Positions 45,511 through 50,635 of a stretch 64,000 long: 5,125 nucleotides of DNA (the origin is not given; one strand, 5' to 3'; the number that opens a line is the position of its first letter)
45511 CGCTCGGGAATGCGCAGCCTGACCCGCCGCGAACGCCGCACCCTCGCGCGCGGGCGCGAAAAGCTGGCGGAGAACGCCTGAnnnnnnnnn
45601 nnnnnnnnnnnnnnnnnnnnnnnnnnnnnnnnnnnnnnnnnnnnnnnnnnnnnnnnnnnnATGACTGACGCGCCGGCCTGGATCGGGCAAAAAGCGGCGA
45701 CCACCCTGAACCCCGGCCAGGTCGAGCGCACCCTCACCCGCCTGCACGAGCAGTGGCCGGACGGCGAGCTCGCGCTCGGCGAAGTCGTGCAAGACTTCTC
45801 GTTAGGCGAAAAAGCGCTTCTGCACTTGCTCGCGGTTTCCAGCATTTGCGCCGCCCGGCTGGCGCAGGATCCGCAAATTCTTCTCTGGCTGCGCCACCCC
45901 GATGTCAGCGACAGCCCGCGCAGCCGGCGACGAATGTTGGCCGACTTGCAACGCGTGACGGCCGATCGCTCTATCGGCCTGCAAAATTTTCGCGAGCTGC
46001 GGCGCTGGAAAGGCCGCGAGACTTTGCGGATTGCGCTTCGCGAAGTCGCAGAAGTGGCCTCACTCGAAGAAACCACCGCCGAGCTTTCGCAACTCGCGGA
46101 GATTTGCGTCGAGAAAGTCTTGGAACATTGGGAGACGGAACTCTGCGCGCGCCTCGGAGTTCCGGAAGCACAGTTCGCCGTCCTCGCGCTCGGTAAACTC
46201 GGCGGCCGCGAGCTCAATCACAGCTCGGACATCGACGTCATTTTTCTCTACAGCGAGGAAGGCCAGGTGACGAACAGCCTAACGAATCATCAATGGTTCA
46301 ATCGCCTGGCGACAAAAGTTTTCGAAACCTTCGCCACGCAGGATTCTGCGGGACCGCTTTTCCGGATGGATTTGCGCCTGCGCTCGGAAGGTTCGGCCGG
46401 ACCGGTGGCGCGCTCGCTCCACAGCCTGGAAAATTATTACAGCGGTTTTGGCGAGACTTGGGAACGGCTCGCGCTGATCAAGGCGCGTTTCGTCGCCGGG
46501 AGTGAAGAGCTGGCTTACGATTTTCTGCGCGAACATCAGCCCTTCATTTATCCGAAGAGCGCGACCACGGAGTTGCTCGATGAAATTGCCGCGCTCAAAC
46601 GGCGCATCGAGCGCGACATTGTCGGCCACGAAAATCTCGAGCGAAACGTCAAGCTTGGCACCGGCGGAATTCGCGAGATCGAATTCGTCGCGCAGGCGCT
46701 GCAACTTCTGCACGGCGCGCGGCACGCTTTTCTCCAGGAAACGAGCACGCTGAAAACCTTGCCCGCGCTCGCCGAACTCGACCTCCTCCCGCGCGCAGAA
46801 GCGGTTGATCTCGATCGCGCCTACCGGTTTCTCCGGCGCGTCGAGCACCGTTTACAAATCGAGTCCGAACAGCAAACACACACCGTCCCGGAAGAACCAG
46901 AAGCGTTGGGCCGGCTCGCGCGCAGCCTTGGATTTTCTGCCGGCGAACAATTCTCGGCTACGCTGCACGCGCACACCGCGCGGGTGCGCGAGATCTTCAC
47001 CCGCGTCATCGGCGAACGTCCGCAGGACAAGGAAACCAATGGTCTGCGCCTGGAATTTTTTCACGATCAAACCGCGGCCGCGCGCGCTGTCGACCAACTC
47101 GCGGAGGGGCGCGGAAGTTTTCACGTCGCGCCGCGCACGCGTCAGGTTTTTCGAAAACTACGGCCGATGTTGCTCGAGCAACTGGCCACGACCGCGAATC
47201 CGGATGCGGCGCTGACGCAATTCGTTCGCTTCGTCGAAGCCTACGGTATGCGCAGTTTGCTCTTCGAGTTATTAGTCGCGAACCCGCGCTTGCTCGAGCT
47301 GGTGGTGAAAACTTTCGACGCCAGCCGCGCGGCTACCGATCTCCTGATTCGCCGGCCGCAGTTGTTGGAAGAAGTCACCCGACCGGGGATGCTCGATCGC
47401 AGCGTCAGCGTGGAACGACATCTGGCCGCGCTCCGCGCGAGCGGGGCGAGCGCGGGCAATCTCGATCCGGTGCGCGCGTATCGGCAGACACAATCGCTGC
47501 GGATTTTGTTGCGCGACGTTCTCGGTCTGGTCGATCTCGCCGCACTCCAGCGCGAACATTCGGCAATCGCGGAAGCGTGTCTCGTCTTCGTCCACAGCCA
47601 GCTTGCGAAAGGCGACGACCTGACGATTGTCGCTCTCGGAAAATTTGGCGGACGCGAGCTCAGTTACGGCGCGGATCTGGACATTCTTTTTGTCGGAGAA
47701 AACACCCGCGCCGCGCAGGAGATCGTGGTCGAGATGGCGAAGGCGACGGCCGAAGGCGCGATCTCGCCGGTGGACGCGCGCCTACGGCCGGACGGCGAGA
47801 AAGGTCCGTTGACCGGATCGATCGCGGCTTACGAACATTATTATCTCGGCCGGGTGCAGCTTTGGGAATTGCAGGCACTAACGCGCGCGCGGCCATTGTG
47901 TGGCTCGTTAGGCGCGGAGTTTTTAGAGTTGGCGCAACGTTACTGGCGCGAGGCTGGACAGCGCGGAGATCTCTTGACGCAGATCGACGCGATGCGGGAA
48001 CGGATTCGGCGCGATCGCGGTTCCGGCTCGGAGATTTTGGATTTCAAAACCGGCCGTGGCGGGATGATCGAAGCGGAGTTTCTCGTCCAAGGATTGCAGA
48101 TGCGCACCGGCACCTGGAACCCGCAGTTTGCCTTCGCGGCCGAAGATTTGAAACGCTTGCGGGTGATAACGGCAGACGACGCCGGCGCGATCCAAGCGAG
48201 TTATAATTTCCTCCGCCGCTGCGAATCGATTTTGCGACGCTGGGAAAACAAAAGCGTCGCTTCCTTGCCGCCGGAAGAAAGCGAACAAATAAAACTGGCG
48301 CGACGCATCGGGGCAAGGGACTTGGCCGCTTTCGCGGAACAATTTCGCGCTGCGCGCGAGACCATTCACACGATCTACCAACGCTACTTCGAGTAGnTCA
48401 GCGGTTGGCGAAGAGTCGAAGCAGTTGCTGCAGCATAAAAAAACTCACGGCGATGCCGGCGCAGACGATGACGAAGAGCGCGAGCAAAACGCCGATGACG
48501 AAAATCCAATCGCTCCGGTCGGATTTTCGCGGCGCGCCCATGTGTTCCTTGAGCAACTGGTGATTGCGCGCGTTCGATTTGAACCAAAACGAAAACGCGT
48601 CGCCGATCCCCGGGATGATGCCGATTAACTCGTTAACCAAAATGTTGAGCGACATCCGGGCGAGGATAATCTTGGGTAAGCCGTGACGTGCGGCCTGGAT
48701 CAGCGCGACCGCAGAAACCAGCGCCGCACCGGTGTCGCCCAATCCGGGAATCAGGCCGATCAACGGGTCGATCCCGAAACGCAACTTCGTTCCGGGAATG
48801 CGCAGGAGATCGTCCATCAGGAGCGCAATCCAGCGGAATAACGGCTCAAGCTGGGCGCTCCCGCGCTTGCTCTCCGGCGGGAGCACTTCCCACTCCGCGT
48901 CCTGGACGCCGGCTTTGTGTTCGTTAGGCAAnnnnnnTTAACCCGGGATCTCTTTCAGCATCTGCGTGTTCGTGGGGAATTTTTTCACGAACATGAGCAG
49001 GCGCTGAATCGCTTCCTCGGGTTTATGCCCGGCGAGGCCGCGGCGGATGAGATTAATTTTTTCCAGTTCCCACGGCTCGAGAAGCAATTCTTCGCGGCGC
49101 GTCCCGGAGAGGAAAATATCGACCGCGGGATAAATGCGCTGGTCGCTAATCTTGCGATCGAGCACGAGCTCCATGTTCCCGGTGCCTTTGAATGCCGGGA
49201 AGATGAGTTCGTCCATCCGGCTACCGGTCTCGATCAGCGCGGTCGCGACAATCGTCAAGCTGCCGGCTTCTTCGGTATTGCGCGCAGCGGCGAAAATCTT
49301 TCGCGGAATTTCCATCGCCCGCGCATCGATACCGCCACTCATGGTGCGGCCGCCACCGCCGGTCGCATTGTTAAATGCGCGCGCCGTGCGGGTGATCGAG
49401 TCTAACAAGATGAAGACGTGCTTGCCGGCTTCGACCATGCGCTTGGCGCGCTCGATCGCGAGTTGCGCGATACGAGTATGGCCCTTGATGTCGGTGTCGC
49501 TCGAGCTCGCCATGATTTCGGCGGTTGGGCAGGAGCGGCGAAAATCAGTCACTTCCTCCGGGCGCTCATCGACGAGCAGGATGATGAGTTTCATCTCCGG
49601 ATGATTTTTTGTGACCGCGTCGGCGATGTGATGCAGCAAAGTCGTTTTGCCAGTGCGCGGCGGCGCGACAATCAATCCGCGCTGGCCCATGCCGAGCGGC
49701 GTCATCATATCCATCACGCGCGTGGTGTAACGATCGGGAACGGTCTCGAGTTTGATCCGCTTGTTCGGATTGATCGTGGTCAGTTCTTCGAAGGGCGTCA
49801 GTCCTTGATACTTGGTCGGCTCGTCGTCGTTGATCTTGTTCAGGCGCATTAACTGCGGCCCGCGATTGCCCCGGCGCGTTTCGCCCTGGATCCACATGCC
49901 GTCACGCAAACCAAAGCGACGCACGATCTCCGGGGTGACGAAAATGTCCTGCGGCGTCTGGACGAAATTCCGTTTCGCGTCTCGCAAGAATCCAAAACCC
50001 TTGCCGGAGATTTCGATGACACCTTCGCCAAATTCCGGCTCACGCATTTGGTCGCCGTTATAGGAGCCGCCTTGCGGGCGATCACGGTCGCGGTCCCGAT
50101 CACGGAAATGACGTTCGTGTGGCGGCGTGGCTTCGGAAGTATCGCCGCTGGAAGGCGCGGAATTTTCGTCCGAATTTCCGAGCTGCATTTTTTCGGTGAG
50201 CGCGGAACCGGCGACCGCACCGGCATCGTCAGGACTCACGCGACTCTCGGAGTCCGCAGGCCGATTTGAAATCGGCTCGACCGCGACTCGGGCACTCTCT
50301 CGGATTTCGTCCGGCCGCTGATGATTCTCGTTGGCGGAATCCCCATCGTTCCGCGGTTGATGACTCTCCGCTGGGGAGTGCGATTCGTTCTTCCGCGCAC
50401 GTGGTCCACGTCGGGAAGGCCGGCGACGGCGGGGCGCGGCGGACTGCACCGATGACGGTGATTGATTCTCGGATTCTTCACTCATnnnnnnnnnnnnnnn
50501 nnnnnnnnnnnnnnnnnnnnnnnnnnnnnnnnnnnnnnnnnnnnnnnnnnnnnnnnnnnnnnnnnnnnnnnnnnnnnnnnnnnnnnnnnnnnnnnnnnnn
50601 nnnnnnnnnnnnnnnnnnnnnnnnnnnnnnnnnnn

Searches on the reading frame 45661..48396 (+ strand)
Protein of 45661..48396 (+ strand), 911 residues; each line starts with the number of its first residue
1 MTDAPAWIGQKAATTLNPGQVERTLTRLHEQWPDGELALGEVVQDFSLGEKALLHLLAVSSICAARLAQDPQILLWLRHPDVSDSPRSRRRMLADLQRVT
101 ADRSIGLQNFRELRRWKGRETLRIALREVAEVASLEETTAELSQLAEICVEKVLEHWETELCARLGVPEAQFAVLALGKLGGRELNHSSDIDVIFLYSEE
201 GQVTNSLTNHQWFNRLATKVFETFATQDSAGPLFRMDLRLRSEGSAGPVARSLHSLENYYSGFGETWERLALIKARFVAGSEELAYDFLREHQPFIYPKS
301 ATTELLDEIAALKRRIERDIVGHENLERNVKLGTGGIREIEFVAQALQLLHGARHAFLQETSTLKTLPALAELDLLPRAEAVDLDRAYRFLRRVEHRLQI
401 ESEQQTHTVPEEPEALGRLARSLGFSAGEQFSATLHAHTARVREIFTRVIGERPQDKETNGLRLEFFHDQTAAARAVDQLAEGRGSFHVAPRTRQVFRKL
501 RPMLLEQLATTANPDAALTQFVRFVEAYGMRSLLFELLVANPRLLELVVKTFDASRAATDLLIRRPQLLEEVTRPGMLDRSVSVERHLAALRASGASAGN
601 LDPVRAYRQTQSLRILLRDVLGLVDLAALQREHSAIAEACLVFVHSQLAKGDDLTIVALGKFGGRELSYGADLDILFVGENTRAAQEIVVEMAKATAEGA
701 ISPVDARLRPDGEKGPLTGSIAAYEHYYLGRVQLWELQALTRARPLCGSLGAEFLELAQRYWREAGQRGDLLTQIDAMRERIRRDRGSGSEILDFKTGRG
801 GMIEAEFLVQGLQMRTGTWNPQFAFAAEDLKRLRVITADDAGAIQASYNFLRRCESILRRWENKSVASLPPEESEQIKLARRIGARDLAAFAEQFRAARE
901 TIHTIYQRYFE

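Call 28: search_protein_families(library=pfam, proteins=[window:45661-48396:+], max_evalue=0.001)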
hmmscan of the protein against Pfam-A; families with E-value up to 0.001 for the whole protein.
window:45661-48396:+ (911 aa): 4 families
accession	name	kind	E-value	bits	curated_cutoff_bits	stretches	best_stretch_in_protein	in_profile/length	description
PF03710.21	GlnE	-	2.9e-91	305.8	24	2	52-290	3-251/252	Glutamate-ammonia ligase adenylyltransferase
PF08335.16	GlnD_UR_UTase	-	1.5e-46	158.4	21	2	313-449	11-140/141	GlnD PII-uridylyltransferase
PF10335.14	DUF294_C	-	3.3e-05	24.2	22.5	1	328-420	34-123/145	Putative nucleotidyltransferase substrate binding domain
PF03445.19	DUF294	-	0.00043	20.6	21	0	127-224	9-98/138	Putative nucleotidyltransferase DUF294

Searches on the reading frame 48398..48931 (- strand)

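Call 27: search_protein_families(library=pfam, proteins=[window:48398-48931:-], max_evalue=0.001)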
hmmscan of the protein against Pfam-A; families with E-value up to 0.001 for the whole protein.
window:48398-48931:- (177 aa): 1 family
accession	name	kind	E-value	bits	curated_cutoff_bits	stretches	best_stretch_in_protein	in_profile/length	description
PF13430.11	DUF4112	-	1.5e-28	99.5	23.3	1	35-131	8-105/105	Domain of unknown function (DUF4112)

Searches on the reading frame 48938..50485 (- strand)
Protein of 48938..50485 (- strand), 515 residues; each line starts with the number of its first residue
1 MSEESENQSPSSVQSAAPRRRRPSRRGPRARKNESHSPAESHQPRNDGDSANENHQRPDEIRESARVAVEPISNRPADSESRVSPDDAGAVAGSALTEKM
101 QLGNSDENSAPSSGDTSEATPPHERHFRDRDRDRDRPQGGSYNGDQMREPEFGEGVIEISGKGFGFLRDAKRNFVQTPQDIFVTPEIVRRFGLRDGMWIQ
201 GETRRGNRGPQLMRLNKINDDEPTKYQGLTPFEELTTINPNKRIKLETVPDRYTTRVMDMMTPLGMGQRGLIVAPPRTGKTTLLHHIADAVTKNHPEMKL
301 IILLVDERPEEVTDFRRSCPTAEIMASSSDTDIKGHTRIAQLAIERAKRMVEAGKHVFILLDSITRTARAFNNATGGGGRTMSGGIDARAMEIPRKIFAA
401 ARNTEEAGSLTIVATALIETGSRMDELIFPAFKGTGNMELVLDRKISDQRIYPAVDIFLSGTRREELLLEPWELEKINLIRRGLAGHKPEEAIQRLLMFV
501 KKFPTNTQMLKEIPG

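Call 27: search_protein_families(library=pfam, proteins=[window:48938-50485:-], max_evalue=0.001)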
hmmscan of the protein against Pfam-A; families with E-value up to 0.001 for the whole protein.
window:48938-50485:- (515 aa): 4 families
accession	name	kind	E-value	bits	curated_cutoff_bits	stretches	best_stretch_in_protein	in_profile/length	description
PF00006.31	ATP-synt_ab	-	3.7e-25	89.3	29.5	1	255-460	2-211/213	ATP synthase alpha/beta family, nucleotide-binding domain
PF07497.18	Rho_RNA_bind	-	1.7e-16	60.2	27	1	154-223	2-72/73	Rho termination factor, RNA-binding domain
PF22707.2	S1CSD-TOTE-2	-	0.00033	21.1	27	1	154-201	4-40/60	S1/CSD-like domain 2 of the TOTE conflict systems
PF13481.12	AAA_25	-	0.00084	19.4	27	0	264-298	30-64/195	AAA domain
